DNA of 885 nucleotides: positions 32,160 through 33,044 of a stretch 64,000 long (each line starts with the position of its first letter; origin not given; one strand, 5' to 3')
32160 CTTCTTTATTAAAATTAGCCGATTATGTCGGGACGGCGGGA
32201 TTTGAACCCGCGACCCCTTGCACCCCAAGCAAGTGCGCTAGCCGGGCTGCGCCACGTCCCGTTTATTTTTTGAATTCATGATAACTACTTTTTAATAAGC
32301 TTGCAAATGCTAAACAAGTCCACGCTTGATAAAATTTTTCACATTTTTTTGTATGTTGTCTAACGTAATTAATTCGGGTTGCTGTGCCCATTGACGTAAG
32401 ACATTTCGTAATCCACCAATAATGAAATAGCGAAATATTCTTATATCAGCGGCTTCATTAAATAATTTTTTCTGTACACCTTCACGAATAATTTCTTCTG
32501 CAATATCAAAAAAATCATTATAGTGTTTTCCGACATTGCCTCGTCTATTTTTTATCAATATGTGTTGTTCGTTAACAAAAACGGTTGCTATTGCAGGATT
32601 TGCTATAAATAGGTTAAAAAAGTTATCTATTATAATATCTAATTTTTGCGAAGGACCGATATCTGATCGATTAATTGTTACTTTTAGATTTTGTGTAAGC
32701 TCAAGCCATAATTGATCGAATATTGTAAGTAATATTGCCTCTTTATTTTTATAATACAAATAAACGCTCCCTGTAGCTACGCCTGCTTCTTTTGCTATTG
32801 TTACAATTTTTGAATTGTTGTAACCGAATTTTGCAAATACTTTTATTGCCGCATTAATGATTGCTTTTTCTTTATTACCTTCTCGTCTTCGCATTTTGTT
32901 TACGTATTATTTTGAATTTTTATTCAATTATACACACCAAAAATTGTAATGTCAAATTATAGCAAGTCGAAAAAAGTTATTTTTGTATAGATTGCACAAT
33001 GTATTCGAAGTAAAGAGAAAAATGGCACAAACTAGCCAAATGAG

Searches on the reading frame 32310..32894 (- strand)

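Call 83: search_protein_families(library=pfam, proteins=[window:32310-32894:-], max_evalue=0.00001)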
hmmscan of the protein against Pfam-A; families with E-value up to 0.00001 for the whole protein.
window:32310-32894:- (194 aa): 3 families
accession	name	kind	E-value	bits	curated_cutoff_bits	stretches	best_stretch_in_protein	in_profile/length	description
PF00440.29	TetR_N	-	7.7e-13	48.4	24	1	12-56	1-45/47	Bacterial regulatory proteins, tetR family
PF17932.6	TetR_C_24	-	8.4e-09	36.1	26.4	1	80-166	3-88/114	Tetracyclin repressor-like, C-terminal domain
PF08359.16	TetR_C_4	-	4.7e-08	33.7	21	1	80-189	21-130/133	YsiA-like protein, C-terminal region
